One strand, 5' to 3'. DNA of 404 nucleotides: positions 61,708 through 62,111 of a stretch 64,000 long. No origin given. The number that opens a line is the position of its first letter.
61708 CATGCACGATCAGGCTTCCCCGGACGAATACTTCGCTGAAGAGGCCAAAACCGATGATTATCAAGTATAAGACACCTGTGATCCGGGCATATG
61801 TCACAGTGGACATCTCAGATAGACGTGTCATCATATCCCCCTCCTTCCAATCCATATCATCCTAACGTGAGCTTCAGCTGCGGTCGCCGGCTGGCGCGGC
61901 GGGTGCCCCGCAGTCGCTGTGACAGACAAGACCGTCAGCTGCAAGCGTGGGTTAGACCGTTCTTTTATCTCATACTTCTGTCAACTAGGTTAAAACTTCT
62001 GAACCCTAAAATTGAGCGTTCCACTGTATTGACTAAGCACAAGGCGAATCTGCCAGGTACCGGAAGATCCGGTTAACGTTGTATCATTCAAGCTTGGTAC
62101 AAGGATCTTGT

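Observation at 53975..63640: Integron with an IntI1-like integrase, attI and about 10 attC-delimited cassettes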

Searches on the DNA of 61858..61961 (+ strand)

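Call 27: build_rna_model(alignment_id=A1)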
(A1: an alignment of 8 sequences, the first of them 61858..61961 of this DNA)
Model R1 built from alignment A1 (8 sequences, 108 columns); structure: RNAalifold consensus.
model positions 102; base pairs 31; branch points 0; effective number of sequences 2.21; information 0.59 bits per position. Calibrated on 0.2 Mb of random sequence (short: E-values are rough).
structure used (alignment columns):
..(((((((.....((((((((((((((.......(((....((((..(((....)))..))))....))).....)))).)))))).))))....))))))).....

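Call 28: search_with_rna_model(model_id=R1, source=window, filters=off, max_evalue=10)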
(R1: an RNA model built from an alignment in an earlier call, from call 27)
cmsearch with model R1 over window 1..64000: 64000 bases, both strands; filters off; matches with E-value up to 10: 33.
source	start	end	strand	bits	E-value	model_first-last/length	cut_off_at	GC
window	58636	58737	+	106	2.2e-33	1-102/102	no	0.63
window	61858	61961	+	103.7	1.4e-32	1-102/102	no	0.65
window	57140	57241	+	97.6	1.6e-30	1-102/102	no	0.59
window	61034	61136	+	91.9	1.4e-28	1-102/102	no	0.65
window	56569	56674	+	90.4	4.6e-28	1-102/102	no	0.68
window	57890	57992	+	77.9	8.2e-24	1-102/102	no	0.56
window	53972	54074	+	72.4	6.2e-22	1-102/102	no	0.58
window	58634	58735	-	46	6.8e-13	1-102/102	no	0.63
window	58992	59060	+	38.5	2.4e-10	1-102/102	no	0.72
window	61032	61134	-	38.3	2.7e-10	1-102/102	no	0.65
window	61856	61959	-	32.3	3.1e-08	1-102/102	no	0.65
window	57888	57990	-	28.3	7.1e-07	1-102/102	no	0.58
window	57138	57239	-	25.7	5.6e-06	1-102/102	no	0.59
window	56567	56672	-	16.6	0.007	1-102/102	no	0.68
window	52157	52213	-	13.1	0.11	1-102/102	no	0.67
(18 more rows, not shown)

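Call 29: search_with_rna_model(model_id=R1, sources=[L001, L002, L003, L004, L005, L006, L007, L008, L009, L010, L011, L012, L013, L014, L015, L016, L017, L018, L019, L020, L021, L022, L023, L024, L025, L026, L027, L028, L029, L030, L031, L032, L033, L034, L035, L036, L037, L038, L039, L040, L041, L042, L043, L044, L045, L046, L047, L048, L049, L050, L051, L052, L053, L054, L055, L056, L057, L058, L059, L060, L061, L062, L063, L064, L065, L066, L067, L068, L069, L070, L071, L072, L073, L074, L075, L076, L077, L078, L079, L080, L081], max_evalue=0.01)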
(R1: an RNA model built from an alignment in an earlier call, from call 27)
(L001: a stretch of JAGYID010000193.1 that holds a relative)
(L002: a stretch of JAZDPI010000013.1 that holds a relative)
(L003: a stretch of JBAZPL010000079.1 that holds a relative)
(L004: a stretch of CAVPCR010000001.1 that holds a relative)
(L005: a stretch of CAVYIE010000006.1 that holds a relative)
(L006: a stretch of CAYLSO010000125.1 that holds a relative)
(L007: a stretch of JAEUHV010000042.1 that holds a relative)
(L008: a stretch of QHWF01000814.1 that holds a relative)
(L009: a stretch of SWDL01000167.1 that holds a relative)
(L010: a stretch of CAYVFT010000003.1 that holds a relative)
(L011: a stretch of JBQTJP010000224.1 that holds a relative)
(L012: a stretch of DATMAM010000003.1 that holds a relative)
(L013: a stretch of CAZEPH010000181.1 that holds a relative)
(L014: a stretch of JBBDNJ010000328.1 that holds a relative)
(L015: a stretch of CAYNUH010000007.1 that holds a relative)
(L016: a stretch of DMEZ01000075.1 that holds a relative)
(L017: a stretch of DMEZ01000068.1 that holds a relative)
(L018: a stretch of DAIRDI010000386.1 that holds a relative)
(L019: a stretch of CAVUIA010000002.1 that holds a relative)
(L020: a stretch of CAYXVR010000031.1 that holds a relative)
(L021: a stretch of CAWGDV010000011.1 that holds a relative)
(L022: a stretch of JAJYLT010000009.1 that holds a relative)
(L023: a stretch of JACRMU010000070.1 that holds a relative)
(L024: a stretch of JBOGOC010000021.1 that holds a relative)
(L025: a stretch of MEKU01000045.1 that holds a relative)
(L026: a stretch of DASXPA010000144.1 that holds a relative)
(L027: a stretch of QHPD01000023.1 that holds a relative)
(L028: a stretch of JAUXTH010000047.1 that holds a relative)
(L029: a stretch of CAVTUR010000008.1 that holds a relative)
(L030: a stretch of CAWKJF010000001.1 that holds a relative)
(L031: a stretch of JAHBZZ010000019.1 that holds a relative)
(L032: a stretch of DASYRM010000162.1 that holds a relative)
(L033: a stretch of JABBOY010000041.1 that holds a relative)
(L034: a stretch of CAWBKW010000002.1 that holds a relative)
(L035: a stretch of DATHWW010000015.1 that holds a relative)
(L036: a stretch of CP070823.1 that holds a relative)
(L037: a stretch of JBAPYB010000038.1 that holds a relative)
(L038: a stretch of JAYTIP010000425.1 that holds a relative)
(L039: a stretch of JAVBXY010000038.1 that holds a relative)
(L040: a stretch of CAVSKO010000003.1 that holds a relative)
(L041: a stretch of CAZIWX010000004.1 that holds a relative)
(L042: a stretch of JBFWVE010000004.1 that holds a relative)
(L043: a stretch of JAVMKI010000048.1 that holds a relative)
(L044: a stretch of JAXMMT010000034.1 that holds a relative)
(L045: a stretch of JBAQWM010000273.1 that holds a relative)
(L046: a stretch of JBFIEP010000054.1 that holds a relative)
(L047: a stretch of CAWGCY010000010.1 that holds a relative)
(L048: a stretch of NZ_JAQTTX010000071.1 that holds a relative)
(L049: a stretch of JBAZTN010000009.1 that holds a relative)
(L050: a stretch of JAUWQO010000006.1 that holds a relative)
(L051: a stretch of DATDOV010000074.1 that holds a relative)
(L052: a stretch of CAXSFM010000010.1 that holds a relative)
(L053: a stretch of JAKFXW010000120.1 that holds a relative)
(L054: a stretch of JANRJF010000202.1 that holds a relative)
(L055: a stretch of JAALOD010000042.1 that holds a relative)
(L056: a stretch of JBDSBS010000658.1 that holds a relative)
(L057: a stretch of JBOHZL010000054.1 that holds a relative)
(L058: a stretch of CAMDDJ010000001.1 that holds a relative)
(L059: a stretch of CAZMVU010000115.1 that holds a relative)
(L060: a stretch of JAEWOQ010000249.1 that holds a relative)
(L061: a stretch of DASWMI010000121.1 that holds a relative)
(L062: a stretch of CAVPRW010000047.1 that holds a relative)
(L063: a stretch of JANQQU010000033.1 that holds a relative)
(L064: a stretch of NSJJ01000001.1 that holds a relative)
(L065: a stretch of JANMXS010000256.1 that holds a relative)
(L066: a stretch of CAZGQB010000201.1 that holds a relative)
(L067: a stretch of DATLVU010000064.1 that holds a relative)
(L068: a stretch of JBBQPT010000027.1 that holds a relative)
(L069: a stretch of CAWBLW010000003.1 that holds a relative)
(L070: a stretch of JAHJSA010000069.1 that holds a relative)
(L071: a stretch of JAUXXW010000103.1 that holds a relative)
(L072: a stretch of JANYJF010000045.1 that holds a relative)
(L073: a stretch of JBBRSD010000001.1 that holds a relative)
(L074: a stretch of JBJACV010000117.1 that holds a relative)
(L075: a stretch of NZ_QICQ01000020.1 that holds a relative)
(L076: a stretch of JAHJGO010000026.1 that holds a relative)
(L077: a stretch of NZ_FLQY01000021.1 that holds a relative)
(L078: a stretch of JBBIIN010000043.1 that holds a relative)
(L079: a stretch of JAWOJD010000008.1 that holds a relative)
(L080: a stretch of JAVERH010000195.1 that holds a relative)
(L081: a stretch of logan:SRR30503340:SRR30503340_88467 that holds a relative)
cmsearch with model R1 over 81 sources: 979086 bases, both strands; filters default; matches with E-value up to 0.01: 107.
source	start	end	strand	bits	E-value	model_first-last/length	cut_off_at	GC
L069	14847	14950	-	79.6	3.3e-23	1-102/102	no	0.74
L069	20508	20611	-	79.6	3.3e-23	1-102/102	no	0.74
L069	14343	14446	-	75.7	7.3e-22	1-102/102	no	0.74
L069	20005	20108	-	75.7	7.3e-22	1-102/102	no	0.74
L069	15417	15523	-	58.5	5.5e-16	1-102/102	no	0.76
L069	11663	11769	-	57.3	1.4e-15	1-102/102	no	0.74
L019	12411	12526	-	49.8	4.9e-13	1-102/102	no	0.65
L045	1067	1202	+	49.5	6.2e-13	1-102/102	no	0.68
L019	12843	12961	-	48.5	1.4e-12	1-102/102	no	0.62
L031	8012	8122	+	46.7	5.8e-12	1-102/102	no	0.51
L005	19568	19633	-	46.5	6.7e-12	1-102/102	no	0.68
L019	11647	11762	-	45.3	1.7e-11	1-102/102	no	0.63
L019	15980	16107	-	45.2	1.9e-11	1-102/102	no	0.67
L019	15210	15323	-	45.1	2.1e-11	1-102/102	no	0.61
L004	12681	12746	-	44.9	2.4e-11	1-102/102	no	0.7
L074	1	126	+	42.1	2.1e-10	5-96/102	no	0.65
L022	12937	13002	-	41.5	3.4e-10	1-102/102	no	0.7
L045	3414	3550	+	41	5.1e-10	1-102/102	no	0.67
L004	14831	14936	-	40.4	8.1e-10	1-102/102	no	0.74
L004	15147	15252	-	40.4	8.1e-10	1-102/102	no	0.74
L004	17936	18005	-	40.1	1e-09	1-102/102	no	0.67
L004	15463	15568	-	40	1.1e-09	1-102/102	no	0.75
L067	11315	11421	-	38.9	2.6e-09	1-102/102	no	0.57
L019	17214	17330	-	38.1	5.1e-09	1-102/102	no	0.66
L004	14207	14309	-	37.4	8.7e-09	1-102/102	no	0.71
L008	3099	3174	-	37.3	8.9e-09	1-102/102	no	0.67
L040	1335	1433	-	37.3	9.1e-09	1-102/102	no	0.59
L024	5343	5442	-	37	1.2e-08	1-102/102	no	0.66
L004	14518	14620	-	36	2.6e-08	1-102/102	no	0.74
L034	15962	16054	-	34.9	6e-08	1-102/102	no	0.58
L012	2744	2837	-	34.9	6.1e-08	1-102/102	no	0.67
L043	6021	6084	+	34.8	6.7e-08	1-102/102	no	0.59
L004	11658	11759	-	34.5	8.2e-08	1-102/102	no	0.73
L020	12089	12172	-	34.4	9.2e-08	1-102/102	no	0.7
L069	17142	17242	-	34.3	9.5e-08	1-102/102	no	0.69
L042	11391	11507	-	33.7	1.6e-07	1-102/102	no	0.64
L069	14849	14952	+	33.6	1.8e-07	1-102/102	no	0.74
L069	20510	20613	+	33.6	1.8e-07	1-102/102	no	0.74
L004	18599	18707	-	33.3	2.1e-07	1-102/102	no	0.69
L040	5239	5336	+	33.2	2.3e-07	1-102/102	no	0.65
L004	13509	13615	-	32.5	3.9e-07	1-102/102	no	0.76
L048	3312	3377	+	32.4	4.5e-07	1-102/102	no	0.59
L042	11962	12075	-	31.8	7.2e-07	1-102/102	no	0.63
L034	15415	15509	-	31.5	8.9e-07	1-102/102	no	0.65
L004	13217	13318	-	31.5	9.2e-07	1-102/102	no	0.71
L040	8192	8290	+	31.4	9.7e-07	1-102/102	no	0.65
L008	2821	2884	-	30.7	1.6e-06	1-102/102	no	0.66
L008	3491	3584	-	30.6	1.8e-06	1-102/102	no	0.65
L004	11343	11449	-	30.5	1.9e-06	1-102/102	no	0.77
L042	12470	12583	-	30.3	2.3e-06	1-102/102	no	0.64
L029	2015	2129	-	30.1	2.6e-06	1-102/102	no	0.59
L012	7676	7754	-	29.9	3.2e-06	1-102/102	no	0.71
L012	4513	4617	-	29.9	3.2e-06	1-102/102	no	0.66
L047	17987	18052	-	29.5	4.2e-06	1-102/102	no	0.61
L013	5646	5745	-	29.4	4.5e-06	1-102/102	no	0.57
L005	20322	20459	-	29.4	4.5e-06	1-102/102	no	0.62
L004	19750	19852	-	29.3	4.8e-06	1-102/102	no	0.76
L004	16457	16526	-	29.2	5.2e-06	1-102/102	no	0.69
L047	17517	17582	-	29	6.4e-06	1-102/102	no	0.62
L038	3581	3668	-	29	6.4e-06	1-102/102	no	0.64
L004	20443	20506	-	28.9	6.9e-06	1-102/102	no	0.69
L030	2902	3031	+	28.7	8.2e-06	1-102/102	no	0.55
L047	20065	20130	-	28.3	1.1e-05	1-102/102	no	0.59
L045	305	376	+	28.3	1.1e-05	1-102/102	no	0.67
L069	14345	14448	+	28.3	1.1e-05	1-102/102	no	0.74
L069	20007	20110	+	28.3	1.1e-05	1-102/102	no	0.74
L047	19468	19533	-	28.1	1.2e-05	1-102/102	no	0.64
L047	19113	19178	-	27.9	1.5e-05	1-102/102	no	0.61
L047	20609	20674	-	27.8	1.6e-05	1-102/102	no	0.62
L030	7933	8060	+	27.7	1.8e-05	1-102/102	no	0.55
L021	11992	12068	-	27.5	2.1e-05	1-102/102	no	0.53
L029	3081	3180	-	27.4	2.2e-05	1-102/102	no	0.63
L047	11765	11830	-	26.7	3.8e-05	1-102/102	no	0.62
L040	2019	2116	-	25.9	7.1e-05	1-102/102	no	0.61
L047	18597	18662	-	25.9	7.4e-05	1-102/102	no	0.64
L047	15006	15071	-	25.3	0.00011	1-102/102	no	0.65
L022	11525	11635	-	25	0.00014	1-102/102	no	0.68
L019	18081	18148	-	24.4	0.00023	1-102/102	no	0.65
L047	16907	16972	-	24.4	0.00024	1-102/102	no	0.59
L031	9131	9224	+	24.2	0.00027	1-102/102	no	0.63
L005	17100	17163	-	23.8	0.00037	1-102/102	no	0.66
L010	5535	5601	+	23.7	0.00039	1-102/102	no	0.64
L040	2678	2775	-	23.7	0.0004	1-102/102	no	0.56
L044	9864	9968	-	23.6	0.00044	1-102/102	no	0.58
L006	12189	12295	-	23.5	0.00049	1-102/102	no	0.73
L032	4293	4346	-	23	0.00068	16-102/102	5'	0.72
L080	3232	3326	-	23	0.0007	1-102/102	no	0.65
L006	12865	12972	-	22.9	0.00076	1-102/102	no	0.74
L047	15467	15552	-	22.8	0.00081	1-102/102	no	0.6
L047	16428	16513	-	22.8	0.00081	1-102/102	no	0.6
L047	14446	14511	-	22.8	0.00082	1-102/102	no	0.64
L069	15419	15525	+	22.5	0.0011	1-102/102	no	0.76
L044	8338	8430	-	22.5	0.0011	1-102/102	no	0.6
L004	15767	15859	-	22.4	0.0011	7-94/102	no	0.76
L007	225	323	+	22.1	0.0015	1-102/102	no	0.74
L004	19440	19542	-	21.7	0.0019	1-102/102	no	0.66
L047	15967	16032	-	21.7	0.002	1-102/102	no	0.64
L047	12474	12559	-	21.1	0.0031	1-102/102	no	0.62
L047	13955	14020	-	20.9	0.0038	1-102/102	no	0.62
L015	4506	4547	+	20.6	0.0045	14-88/102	no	0.79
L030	4982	5110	+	20.5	0.0051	1-102/102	no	0.55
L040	9593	9691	-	20.5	0.0052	1-102/102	no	0.6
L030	3864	3989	+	20.1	0.007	1-102/102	no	0.56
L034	11968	12061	-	19.8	0.009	1-102/102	no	0.65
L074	1348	1479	+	19.7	0.0094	1-102/102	no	0.67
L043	2990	3058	+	19.7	0.0096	1-102/102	no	0.58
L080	2911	3021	-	19.6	0.0098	1-102/102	no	0.59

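Call 45: search_with_rna_model(model_id=R1, sources=[L004, L005, L006, L008, L012, L019, L020, L022, L024, L034, L038, L042, L044, L047, L067, L069, L013, L021, L080, L045, L031, L043, L048, L030, L074, L010], max_evalue=0.0001, make_alignment=true)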
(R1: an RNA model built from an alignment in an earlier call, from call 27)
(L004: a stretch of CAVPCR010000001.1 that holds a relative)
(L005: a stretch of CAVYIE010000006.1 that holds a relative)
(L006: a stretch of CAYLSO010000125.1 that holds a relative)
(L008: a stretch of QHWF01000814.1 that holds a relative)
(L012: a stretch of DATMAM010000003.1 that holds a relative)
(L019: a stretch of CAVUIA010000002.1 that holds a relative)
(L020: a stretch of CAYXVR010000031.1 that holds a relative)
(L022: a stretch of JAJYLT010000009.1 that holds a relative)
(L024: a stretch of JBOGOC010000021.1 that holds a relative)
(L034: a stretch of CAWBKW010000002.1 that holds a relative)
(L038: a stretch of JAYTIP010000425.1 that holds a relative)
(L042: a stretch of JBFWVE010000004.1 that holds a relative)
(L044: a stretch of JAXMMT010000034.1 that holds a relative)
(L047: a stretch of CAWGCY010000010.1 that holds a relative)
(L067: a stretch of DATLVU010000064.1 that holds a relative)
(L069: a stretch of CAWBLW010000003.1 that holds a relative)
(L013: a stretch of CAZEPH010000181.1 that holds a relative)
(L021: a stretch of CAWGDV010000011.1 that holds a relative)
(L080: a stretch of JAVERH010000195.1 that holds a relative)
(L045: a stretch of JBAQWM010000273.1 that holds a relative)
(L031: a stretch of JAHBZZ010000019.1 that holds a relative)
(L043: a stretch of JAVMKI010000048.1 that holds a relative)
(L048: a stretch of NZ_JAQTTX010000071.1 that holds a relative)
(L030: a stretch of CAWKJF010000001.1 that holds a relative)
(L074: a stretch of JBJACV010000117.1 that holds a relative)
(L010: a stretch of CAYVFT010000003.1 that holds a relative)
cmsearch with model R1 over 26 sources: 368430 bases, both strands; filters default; matches with E-value up to 0.0001: 73.
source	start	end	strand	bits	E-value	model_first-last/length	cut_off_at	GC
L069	14847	14950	-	79.6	1.2e-23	1-102/102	no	0.74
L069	20508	20611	-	79.6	1.2e-23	1-102/102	no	0.74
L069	14343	14446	-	75.7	2.8e-22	1-102/102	no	0.74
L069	20005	20108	-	75.7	2.8e-22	1-102/102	no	0.74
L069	15417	15523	-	58.5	2.1e-16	1-102/102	no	0.76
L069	11663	11769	-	57.3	5.3e-16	1-102/102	no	0.74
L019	12411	12526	-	49.8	1.9e-13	1-102/102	no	0.65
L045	1067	1202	+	49.5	2.3e-13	1-102/102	no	0.68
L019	12843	12961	-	48.5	5.4e-13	1-102/102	no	0.62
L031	8012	8122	+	46.7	2.2e-12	1-102/102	no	0.51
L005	19568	19633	-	46.5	2.5e-12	1-102/102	no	0.68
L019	11647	11762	-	45.3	6.3e-12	1-102/102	no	0.63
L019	15980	16107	-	45.2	7e-12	1-102/102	no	0.67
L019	15210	15323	-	45.1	7.7e-12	1-102/102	no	0.61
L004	12681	12746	-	44.9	9.2e-12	1-102/102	no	0.7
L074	1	126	+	42.1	7.9e-11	5-96/102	no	0.65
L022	12937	13002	-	41.5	1.3e-10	1-102/102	no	0.7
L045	3414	3550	+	41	1.9e-10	1-102/102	no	0.67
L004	14831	14936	-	40.4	3.1e-10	1-102/102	no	0.74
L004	15147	15252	-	40.4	3.1e-10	1-102/102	no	0.74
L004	17936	18005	-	40.1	3.9e-10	1-102/102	no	0.67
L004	15463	15568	-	40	4.1e-10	1-102/102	no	0.75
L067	11315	11421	-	38.9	9.8e-10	1-102/102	no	0.57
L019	17214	17330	-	38.1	1.9e-09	1-102/102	no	0.66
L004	14207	14309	-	37.4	3.3e-09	1-102/102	no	0.71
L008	3099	3174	-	37.3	3.4e-09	1-102/102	no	0.67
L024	5343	5442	-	37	4.4e-09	1-102/102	no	0.66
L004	14518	14620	-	36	1e-08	1-102/102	no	0.74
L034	15962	16054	-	34.9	2.3e-08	1-102/102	no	0.58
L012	2744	2837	-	34.9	2.3e-08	1-102/102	no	0.67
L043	6021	6084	+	34.8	2.5e-08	1-102/102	no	0.59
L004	11658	11759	-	34.5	3.1e-08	1-102/102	no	0.73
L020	12089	12172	-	34.4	3.4e-08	1-102/102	no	0.7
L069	17142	17242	-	34.3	3.6e-08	1-102/102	no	0.69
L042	11391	11507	-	33.7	6e-08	1-102/102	no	0.64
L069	14849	14952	+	33.6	6.6e-08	1-102/102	no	0.74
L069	20510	20613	+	33.6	6.6e-08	1-102/102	no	0.74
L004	18599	18707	-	33.3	7.9e-08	1-102/102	no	0.69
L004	13509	13615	-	32.5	1.5e-07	1-102/102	no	0.76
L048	3312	3377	+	32.4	1.7e-07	1-102/102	no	0.59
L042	11962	12075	-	31.8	2.7e-07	1-102/102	no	0.63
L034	15415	15509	-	31.5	3.4e-07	1-102/102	no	0.65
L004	13217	13318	-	31.5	3.5e-07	1-102/102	no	0.71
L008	2821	2884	-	30.7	6e-07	1-102/102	no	0.66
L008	3491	3584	-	30.6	6.7e-07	1-102/102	no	0.65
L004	11343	11449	-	30.5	7.1e-07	1-102/102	no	0.77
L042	12470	12583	-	30.3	8.8e-07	1-102/102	no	0.64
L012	7676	7754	-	29.9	1.2e-06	1-102/102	no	0.71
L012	4513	4617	-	29.9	1.2e-06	1-102/102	no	0.66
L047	17987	18052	-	29.5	1.6e-06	1-102/102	no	0.61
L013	5646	5745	-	29.4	1.7e-06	1-102/102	no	0.57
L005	20322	20459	-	29.4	1.7e-06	1-102/102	no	0.62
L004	19750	19852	-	29.3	1.8e-06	1-102/102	no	0.76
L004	16457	16526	-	29.2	2e-06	1-102/102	no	0.69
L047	17517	17582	-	29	2.4e-06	1-102/102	no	0.62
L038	3581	3668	-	29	2.4e-06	1-102/102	no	0.64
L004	20443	20506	-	28.9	2.6e-06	1-102/102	no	0.69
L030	2902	3031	+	28.7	3.1e-06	1-102/102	no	0.55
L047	20065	20130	-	28.3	4e-06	1-102/102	no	0.59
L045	305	376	+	28.3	4.2e-06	1-102/102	no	0.67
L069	14345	14448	+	28.3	4.2e-06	1-102/102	no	0.74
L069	20007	20110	+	28.3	4.2e-06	1-102/102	no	0.74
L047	19468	19533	-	28.1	4.7e-06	1-102/102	no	0.64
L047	19113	19178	-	27.9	5.7e-06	1-102/102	no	0.61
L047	20609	20674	-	27.8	6.1e-06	1-102/102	no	0.62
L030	7933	8060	+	27.7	6.7e-06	1-102/102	no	0.55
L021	11992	12068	-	27.5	7.8e-06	1-102/102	no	0.53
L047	11765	11830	-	26.7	1.4e-05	1-102/102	no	0.62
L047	18597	18662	-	25.9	2.8e-05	1-102/102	no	0.64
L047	15006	15071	-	25.3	4.2e-05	1-102/102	no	0.65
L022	11525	11635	-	25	5.4e-05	1-102/102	no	0.68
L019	18081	18148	-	24.4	8.6e-05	1-102/102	no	0.65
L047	16907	16972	-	24.4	9.1e-05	1-102/102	no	0.59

Alignment A2: 73 matches aligned to the model, 189 columns, each read 5' to 3' on its own strand. Consensus structure (alignment columns), stored with it:
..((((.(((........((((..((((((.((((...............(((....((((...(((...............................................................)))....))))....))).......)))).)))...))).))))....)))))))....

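Call 47: build_rna_model(alignment_id=A2)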
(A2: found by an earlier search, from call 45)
Model R2 built from alignment A2 (73 sequences, 189 columns); structure: stored with the alignment.
model positions 86; base pairs 23; branch points 0; effective number of sequences 9.98; information 0.661 bits per position. Calibrated on 0.2 Mb of random sequence (short: E-values are rough).
structure used (alignment columns):
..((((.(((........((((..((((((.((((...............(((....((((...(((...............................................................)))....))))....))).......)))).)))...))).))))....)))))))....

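Call 48: search_with_rna_model(model_id=R2, source=window, filters=off, max_evalue=5, show_alignments=3)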
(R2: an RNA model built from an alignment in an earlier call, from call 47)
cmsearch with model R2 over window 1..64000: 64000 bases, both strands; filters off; matches with E-value up to 5: 16.
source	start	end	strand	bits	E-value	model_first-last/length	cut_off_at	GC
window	58636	58737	+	59.7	7.3e-12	1-86/86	no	0.63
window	61858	61961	+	56.3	4.7e-11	1-86/86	no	0.65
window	58992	59060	+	52.8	3.1e-10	1-86/86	no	0.72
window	61034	61136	+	47.4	6e-09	1-86/86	no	0.65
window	57140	57241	+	47.2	6.5e-09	1-86/86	no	0.59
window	56569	56674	+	39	5.8e-07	1-86/86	no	0.68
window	58634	58735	-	29.5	9.9e-05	1-86/86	no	0.63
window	61856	61959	-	26.2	0.00061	1-86/86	no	0.65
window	57890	57992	+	25.3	0.00095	1-86/86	no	0.56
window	61032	61134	-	25.1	0.0011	1-86/86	no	0.65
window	58990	59058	-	16.9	0.095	1-86/86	no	0.71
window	53972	54074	+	11.1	2.3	1-86/86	no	0.58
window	57138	57239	-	10.8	2.6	1-86/86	no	0.59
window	57888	57990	-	10.6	2.9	1-86/86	no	0.58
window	46310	46342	+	9.9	4.2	1-86/86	no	0.52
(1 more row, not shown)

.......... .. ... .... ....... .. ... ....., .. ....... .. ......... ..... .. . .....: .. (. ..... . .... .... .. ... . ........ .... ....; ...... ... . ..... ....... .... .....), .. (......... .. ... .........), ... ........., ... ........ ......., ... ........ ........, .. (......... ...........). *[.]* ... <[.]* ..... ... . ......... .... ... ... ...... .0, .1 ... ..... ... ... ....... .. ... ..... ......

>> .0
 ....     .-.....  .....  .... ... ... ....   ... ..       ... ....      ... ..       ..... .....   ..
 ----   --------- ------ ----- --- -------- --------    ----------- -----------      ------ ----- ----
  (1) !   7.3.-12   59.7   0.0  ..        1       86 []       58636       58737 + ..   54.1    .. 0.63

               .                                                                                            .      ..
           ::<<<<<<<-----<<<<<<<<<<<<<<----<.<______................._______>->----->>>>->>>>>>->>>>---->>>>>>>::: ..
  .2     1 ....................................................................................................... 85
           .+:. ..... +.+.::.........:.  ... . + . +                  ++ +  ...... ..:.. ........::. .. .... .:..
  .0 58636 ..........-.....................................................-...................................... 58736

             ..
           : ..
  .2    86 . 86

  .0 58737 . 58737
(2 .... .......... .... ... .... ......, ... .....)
